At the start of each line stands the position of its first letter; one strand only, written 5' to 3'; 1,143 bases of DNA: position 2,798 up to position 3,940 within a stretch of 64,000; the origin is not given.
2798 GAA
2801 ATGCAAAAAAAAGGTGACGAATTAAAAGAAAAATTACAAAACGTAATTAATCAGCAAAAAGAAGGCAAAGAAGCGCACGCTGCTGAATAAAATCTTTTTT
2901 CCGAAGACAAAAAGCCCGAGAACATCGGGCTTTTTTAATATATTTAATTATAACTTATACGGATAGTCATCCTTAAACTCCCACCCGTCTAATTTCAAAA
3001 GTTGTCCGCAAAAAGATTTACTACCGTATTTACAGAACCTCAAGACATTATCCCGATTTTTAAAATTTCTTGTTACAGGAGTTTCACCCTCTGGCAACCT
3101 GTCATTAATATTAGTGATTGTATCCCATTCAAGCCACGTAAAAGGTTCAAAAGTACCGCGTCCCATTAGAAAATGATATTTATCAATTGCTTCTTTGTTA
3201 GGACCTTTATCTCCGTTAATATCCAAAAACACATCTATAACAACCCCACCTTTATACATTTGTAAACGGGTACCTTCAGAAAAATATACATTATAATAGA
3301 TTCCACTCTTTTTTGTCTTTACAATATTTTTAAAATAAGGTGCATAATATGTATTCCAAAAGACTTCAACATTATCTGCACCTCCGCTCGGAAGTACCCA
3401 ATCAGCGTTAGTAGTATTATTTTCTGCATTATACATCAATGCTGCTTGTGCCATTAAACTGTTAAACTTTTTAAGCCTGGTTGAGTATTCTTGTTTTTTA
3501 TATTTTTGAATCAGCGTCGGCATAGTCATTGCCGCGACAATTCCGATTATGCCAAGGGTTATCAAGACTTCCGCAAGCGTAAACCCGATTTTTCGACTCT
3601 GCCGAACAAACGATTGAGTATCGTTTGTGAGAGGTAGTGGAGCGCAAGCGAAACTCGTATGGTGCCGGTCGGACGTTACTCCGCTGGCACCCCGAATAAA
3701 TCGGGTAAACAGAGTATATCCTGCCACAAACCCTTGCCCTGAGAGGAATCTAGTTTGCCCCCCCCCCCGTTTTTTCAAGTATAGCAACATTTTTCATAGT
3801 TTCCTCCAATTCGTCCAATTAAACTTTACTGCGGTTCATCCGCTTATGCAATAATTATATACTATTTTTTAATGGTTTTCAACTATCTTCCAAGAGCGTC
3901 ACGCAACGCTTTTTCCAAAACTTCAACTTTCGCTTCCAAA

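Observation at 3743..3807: Pseudopilin 1: G11 tract 29 nt after an SD-proximal ATG, out of frame with the pilin ORF (one of three identical arrangements)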

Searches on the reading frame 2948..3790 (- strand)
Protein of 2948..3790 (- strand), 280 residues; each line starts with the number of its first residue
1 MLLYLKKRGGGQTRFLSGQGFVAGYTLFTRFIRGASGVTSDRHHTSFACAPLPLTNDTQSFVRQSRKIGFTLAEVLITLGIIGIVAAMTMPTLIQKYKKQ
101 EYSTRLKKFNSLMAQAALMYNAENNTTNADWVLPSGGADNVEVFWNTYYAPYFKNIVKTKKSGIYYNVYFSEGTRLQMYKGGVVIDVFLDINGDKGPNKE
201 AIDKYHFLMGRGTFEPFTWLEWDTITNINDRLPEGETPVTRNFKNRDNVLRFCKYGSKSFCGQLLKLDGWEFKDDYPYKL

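Call 8: search_protein_families(library=pfam, proteins=[window:2948-3790:-], max_evalue=0.01)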
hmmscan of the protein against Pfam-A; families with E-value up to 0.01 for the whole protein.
window:2948-3790:- (280 aa): 1 family
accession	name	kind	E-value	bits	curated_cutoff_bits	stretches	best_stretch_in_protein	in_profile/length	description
PF07963.17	N_methyl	-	1.1e-05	25.2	21.2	1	66-89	3-26/27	Prokaryotic N-terminal methylation motif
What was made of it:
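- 2948..3790 (-): Locus 1 pilin-like ORF (open leader plus mature protein). The cleavage motif G|FTLAEV has G at 3586-3584. N_methyl covers residues 66-89 of the ORF translation (call 8).
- On Type IV pilin / pseudopilin (class III signal peptide protein): PF07963 is above its cutoff in all three proteins (call 8).
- N_methyl in all three proteins (call 8).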

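Call 9: find_encoding_contigs(protein=window:2948-3790:-, flank=3000, max_places=10)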
Protein window:2948-3790:- (280 aa): no gene with exactly this product is on record in the collection.
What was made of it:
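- Tried and rejected: It is not on record (call 9).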

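Call 11: find_homologous_proteins(query=window:2948-3790:-)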
Query window:2948-3790:- (280 aa): 7591 proteins with E <= 0.001 among 8000 candidates; the best 120 are listed.
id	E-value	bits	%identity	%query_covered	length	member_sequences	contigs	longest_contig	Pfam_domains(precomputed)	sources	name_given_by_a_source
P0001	4.8e-176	602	100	93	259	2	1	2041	PF07963.18,PF20318.4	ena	-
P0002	3.1e-95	337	56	100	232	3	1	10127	PF07963.18,PF20318.4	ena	-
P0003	4.3e-62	228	50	76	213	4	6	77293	PF20318.4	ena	-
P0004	1.0e-58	217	49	78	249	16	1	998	PF20318.4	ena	-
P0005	1.2e-56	210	50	76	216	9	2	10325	PF07963.18,PF20318.4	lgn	-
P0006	3.8e-56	209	47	78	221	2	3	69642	PF20318.4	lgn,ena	-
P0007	1.4e-55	207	48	76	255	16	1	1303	PF20318.4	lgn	-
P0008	2.4e-55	206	48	78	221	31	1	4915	PF07963.18,PF20318.4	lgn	-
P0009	3.2e-55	206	46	78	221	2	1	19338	PF07963.18,PF20318.4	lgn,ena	-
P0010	1.4e-54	204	45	81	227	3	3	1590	PF20318.4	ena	-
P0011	2.4e-54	203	49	76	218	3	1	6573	PF07963.18,PF20318.4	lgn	-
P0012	7.5e-54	201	48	77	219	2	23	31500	PF20318.4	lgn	-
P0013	3.0e-53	199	47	76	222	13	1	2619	PF07963.18,PF20318.4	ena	-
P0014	2.2e-52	196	48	77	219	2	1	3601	PF20318.4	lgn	-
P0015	4.0e-52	196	47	77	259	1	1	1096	PF07963.18,PF20318.4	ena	-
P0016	6.0e-51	192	47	76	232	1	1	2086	PF20318.4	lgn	-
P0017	5.2e-50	189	46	78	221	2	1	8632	PF20318.4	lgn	-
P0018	4.5e-49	186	42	77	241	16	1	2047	PF20318.4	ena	-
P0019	1.2e-47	181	45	79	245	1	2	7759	PF07963.18,PF20318.4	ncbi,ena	-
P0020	4.6e-47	179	41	81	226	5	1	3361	PF20318.4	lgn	-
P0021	1.1e-46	178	44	78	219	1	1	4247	PF07963.18,PF20318.4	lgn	-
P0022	5.4e-44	169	45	77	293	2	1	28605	PF20318.4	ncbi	-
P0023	1.5e-42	164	40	75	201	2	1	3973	PF20318.4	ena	-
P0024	2.1e-42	164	43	77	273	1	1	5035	PF20318.4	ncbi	-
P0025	6.4e-42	162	42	81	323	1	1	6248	PF07963.18,PF20318.4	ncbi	-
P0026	1.9e-41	161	45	76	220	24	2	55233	PF07963.18,PF20318.4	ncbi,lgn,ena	-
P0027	1.0e-40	158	45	76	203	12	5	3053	PF07963.18,PF20318.4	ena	-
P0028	2.8e-39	153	44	76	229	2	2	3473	PF07963.18,PF20318.4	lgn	-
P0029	9.2e-39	152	43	88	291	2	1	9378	PF07963.18,PF20318.4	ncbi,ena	-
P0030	2.5e-38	150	42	77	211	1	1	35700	PF07963.18,PF20318.4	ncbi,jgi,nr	ncbi:MAG: type II secretion system GspH family protein [Heliobacteriaceae bacterium]|jgi:prepilin-ty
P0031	3.2e-38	150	41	76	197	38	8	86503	PF07963.18,PF20318.4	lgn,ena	-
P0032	4.1e-38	150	43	76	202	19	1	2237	PF20318.4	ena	-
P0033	6.6e-38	149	41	76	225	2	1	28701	PF20318.4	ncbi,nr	ncbi:MAG: prepilin-type N-terminal cleavage/methylation domain-containing protein [Heliobacteriaceae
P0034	1.1e-37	148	41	77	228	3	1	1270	PF07963.18,PF20318.4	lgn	-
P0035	1.3e-37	148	44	76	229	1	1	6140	PF07963.18,PF20318.4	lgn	-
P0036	1.8e-37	147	43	76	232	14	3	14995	PF20318.4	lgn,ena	-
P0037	3.9e-37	146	43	78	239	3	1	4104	PF07963.18,PF20318.4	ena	-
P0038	8.2e-37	145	41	77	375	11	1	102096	PF07963.18,PF20318.4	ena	-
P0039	9.5e-37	145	41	77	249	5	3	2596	PF20318.4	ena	-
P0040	1.1e-36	145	43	76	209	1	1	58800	PF07963.18,PF20318.4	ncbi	-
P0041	1.1e-36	145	42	76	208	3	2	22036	PF07963.18,PF20318.4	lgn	-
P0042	1.8e-36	144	41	78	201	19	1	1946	PF07963.18,PF20318.4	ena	-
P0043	2.8e-36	144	42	75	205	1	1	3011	PF07963.18,PF20318.4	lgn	-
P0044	5.2e-36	143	43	76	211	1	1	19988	PF20318.4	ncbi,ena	-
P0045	6.3e-36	142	42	77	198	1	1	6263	PF07963.18,PF20318.4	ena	-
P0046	1.7e-35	141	41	78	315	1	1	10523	PF20318.4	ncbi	-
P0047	2.6e-35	140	43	76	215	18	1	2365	PF07963.18,PF20318.4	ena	-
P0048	3.3e-35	140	41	78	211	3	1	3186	PF20318.4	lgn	-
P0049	4.6e-35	140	43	77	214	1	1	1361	PF20318.4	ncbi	-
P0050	4.8e-35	140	38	78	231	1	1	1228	PF20318.4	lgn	-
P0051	1.3e-34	138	43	77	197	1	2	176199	PF20318.4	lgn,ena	-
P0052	1.8e-34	138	41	76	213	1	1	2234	PF20318.4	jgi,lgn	jgi:prepilin-type N-terminal cleavage/methylation domain-containing protein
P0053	2.6e-34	137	36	97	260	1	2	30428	PF20318.4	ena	-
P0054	2.9e-34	137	40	84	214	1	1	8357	PF20318.4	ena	-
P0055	3.0e-34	137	42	76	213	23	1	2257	PF07963.18,PF20318.4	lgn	-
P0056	3.1e-34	137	41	76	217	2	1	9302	PF07963.18,PF20318.4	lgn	-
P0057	3.4e-34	137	39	79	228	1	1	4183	PF20318.4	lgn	-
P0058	3.4e-34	137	40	76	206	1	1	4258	PF20318.4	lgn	-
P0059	4.6e-34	136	42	76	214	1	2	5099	PF07963.18,PF20318.4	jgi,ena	-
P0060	4.8e-34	136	41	76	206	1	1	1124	PF20318.4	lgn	-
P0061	5.8e-34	136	40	76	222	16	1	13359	PF20318.4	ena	-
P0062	1.1e-33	135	42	76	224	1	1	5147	PF20318.4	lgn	-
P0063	1.3e-33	135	41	77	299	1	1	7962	PF20318.4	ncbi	-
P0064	1.4e-33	135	42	77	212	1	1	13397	PF07963.18,PF20318.4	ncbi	-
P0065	1.7e-33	134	41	76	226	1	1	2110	PF07963.18,PF20318.4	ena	-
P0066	2.1e-33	134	39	77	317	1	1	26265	PF20318.4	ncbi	-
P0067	2.1e-33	134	41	79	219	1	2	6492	PF07963.18,PF20318.4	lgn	-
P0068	2.7e-33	134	43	76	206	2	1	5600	PF07963.18,PF20318.4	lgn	-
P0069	2.9e-33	134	39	77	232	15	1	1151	PF20318.4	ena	-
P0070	3.1e-33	134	43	56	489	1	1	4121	PF00015.27,PF00672.31,PF20318.4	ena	-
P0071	3.5e-33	133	40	78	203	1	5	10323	PF07963.18,PF20318.4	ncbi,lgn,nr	ncbi:type II secretion system protein [bacterium]|nr:type II secretion system protein [bacterium]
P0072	3.6e-33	133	36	85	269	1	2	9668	PF20318.4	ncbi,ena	-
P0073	4.4e-33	133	40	76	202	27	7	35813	PF20318.4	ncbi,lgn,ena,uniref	uniref:prepilin-type N-terminal cleavage/methylation domain-containing protein n=1 Tax=Candidatus Sc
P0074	4.7e-33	133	39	81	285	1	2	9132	PF20318.4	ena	-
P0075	9.1e-33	132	42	77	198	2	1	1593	PF07963.18,PF20318.4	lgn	-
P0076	1.0e-32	132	36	90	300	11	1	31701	PF20318.4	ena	-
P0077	1.4e-32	131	38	79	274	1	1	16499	PF07963.18,PF20318.4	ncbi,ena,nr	ncbi:type II secretion system protein [bacterium]|nr:type II secretion system protein [bacterium]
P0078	1.8e-32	131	40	75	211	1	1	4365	PF20318.4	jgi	-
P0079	1.8e-32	131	42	77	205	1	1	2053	PF20318.4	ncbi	-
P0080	2.0e-32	131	40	90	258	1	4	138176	PF07963.18,PF20318.4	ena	-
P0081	2.0e-32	131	41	86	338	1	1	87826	PF20318.4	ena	-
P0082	2.2e-32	131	38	78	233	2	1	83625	PF20318.4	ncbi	-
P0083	2.2e-32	131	42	80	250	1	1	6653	PF07963.18,PF20318.4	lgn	-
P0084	2.5e-32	131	37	78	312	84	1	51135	PF07963.18,PF20318.4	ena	-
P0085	2.7e-32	130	40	75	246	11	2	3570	PF07963.18,PF20318.4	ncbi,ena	-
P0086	3.9e-32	130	40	78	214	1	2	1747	PF20318.4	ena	-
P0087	4.2e-32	130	38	88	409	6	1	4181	PF07963.18,PF20318.4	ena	-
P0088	4.2e-32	130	39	77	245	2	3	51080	PF07963.18,PF20318.4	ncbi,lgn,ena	-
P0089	5.0e-32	130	38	76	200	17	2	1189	PF20318.4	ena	-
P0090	6.2e-32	129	41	76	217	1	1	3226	PF20318.4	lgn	-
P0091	8.4e-32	129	37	80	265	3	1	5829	PF20318.4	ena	-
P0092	9.3e-32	129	41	76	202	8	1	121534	PF20318.4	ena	-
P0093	1.0e-31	129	39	76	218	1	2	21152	PF07963.18,PF20318.4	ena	-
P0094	1.2e-31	128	40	77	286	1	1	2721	PF20318.4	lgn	-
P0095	1.2e-31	128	37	94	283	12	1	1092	PF20318.4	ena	-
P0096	1.3e-31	128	42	76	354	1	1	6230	PF20318.4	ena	-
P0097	1.3e-31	128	42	76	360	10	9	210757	PF20318.4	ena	-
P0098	1.4e-31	128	38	81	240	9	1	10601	PF20318.4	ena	-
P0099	1.4e-31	128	34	97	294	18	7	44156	PF20318.4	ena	-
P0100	1.4e-31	128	42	76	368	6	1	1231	PF20318.4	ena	-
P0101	1.9e-31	128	40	77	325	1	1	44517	PF07963.18,PF20318.4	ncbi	-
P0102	2.0e-31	128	38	76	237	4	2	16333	PF20318.4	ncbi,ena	-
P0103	2.2e-31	128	41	83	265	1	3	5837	PF07963.18,PF20318.4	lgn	-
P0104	2.2e-31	128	40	79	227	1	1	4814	PF07963.18,PF20318.4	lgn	-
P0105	2.2e-31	127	36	82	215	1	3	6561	PF20318.4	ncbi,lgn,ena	-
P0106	2.6e-31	127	40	78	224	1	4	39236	PF07963.18,PF20318.4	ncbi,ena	-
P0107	2.8e-31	127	40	75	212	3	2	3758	PF20318.4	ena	-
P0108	3.0e-31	127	39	79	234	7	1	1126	PF07963.18,PF20318.4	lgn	-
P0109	3.3e-31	127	38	76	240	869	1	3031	PF07963.18,PF20318.4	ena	-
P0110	3.4e-31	127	40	76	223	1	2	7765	PF20318.4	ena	-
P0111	3.6e-31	127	37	79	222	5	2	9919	PF20318.4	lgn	-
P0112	4.9e-31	126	39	76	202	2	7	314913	PF20318.4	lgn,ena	-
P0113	6.1e-31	126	38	77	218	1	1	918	PF20318.4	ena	-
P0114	6.2e-31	126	39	76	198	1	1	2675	PF20318.4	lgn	-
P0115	6.2e-31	126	37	77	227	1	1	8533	PF07963.18,PF20318.4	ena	-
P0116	6.2e-31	126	41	76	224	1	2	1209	PF07963.18,PF20318.4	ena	-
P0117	6.5e-31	126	41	76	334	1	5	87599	PF20318.4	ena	-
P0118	7.1e-31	126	42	77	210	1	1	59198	PF07963.18,PF20318.4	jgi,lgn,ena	-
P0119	8.2e-31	126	40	76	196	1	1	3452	PF20318.4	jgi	jgi:prepilin-type N-terminal cleavage/methylation domain-containing protein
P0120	8.7e-31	126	39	77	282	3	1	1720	PF07963.18,PF20318.4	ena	-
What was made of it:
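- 2948..3790 (-): Homologs carry PF07963 and PF20318 (DUF6613) (call 11).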

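Call 13: find_encoding_contigs(protein=P0001, flank=3000)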
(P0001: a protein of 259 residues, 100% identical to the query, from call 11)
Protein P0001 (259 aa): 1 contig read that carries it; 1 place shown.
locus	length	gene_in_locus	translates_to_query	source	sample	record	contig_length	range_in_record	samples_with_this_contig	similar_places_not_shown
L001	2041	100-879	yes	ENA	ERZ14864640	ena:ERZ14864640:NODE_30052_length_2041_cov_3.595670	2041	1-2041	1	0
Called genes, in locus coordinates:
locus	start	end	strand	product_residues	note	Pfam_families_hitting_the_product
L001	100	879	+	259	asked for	PF07963:N_methyl (weak), PF20318:DUF6613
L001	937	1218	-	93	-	PF12732:YtxH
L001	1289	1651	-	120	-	PF06103:DUF948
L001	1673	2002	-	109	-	PF12732:YtxH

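Call 14: find_encoding_contigs(protein=P0002, flank=5000)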
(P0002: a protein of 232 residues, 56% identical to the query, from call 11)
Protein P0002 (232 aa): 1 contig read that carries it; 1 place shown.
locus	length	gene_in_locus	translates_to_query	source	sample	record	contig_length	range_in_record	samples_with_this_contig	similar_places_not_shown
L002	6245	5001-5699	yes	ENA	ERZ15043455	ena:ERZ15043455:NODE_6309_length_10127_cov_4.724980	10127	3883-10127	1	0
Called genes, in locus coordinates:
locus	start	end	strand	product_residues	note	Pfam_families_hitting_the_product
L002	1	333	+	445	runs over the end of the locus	PF08245:Mur_ligase_M, PF02875:Mur_ligase_C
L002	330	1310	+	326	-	PF00953:Glycos_transf_4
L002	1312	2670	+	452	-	PF21377:MurD_N (faint), PF21799:MurD-like_N, PF08245:Mur_ligase_M, PF02875:Mur_ligase_C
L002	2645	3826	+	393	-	PF01098:FTSW_RODA_SPOVE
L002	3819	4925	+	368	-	PF03033:Glyco_transf_28, PF04101:Glyco_tran_28_C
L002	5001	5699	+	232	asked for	PF07963:N_methyl (faint), PF20318:DUF6613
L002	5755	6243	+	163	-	?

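Call 56: list_cluster_members(proteins=[P0038, P0099, P0084, P0109, P0007, P0053, P0081, P0097])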
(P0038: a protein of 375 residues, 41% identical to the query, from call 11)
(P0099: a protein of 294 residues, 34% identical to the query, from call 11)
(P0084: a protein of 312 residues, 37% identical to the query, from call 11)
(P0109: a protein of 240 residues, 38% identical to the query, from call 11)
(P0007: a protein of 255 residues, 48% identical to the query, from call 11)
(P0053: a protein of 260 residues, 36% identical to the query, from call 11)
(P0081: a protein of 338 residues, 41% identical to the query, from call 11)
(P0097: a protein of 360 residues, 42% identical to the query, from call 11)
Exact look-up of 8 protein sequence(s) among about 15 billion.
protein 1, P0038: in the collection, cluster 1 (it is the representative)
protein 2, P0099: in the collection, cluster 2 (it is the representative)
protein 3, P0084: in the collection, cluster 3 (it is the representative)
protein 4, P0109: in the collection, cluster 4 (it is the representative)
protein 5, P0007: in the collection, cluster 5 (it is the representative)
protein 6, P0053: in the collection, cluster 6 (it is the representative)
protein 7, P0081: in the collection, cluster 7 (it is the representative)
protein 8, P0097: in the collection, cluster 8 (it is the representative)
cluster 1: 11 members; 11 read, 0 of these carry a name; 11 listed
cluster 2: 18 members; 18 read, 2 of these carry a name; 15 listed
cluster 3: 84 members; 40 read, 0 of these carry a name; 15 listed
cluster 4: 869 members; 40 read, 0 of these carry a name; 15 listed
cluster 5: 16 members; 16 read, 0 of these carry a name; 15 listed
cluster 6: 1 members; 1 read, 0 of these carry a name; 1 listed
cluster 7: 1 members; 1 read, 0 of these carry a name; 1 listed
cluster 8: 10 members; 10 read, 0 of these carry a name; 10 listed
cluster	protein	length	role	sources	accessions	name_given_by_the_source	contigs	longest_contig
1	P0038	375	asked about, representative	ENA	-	-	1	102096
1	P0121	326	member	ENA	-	-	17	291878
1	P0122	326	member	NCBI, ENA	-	-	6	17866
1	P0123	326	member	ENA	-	-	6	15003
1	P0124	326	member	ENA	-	-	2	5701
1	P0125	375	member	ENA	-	-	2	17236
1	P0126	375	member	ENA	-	-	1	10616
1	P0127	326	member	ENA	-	-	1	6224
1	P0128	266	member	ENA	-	-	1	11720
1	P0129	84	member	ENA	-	-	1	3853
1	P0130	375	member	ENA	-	-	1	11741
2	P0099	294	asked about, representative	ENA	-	-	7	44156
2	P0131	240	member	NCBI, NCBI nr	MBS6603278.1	MAG: type II secretion system protein [Brachyspira sp.] | type II secretion system protein [Brachyspira sp.]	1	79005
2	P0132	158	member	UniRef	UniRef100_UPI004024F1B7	hypothetical protein n=1 Tax=Candidatus Scatousia sp. TaxID=3085663 RepID=UPI004024F1B7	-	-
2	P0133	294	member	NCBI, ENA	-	-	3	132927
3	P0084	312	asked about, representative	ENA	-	-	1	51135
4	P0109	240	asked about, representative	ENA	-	-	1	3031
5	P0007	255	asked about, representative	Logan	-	-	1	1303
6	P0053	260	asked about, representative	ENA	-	-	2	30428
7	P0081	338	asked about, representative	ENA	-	-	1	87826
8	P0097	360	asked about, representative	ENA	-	-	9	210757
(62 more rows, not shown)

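Call 59: find_encoding_contigs(protein=P0121, flank=800, max_places=10)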
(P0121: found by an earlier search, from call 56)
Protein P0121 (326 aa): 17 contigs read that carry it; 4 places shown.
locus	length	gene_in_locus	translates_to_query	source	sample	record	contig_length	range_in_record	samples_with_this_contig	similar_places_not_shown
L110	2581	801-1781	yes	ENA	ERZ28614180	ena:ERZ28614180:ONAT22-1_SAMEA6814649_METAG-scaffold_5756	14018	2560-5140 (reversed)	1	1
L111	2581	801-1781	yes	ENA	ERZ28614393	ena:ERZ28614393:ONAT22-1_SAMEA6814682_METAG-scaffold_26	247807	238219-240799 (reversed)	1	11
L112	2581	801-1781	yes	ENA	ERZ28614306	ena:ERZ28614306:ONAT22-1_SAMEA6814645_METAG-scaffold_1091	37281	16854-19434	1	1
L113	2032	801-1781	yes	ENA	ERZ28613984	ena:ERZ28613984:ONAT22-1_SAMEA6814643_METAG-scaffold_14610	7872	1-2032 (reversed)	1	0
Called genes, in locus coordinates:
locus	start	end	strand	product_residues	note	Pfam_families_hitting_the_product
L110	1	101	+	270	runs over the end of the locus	PF20318:DUF6613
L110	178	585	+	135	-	PF12118:SprA-related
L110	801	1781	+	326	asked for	PF07963:N_methyl (faint), PF20318:DUF6613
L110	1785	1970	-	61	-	-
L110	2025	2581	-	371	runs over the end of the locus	PF01702:TGT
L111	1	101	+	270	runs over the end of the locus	PF20318:DUF6613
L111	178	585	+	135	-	PF12118:SprA-related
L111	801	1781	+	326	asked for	PF07963:N_methyl (faint), PF20318:DUF6613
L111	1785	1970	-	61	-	-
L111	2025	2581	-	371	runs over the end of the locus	PF01702:TGT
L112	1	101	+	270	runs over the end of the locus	PF20318:DUF6613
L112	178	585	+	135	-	PF12118:SprA-related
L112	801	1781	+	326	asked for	PF07963:N_methyl (faint), PF20318:DUF6613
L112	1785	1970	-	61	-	-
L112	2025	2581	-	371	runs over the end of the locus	PF01702:TGT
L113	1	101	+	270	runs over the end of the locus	PF20318:DUF6613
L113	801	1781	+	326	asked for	PF07963:N_methyl (faint), PF20318:DUF6613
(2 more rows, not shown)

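Call 60: find_encoding_contigs(protein=P0125, flank=800, max_places=10)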
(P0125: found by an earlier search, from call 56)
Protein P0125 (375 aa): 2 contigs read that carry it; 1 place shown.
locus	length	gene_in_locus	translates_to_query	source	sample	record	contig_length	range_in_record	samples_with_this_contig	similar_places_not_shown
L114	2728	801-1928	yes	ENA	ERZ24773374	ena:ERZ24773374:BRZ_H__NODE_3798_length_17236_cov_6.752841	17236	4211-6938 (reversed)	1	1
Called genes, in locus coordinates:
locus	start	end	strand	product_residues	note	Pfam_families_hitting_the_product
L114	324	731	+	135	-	PF12118:SprA-related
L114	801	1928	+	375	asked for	PF07963:N_methyl (faint), PF20318:DUF6613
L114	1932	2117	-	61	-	-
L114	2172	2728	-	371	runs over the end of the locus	PF01702:TGT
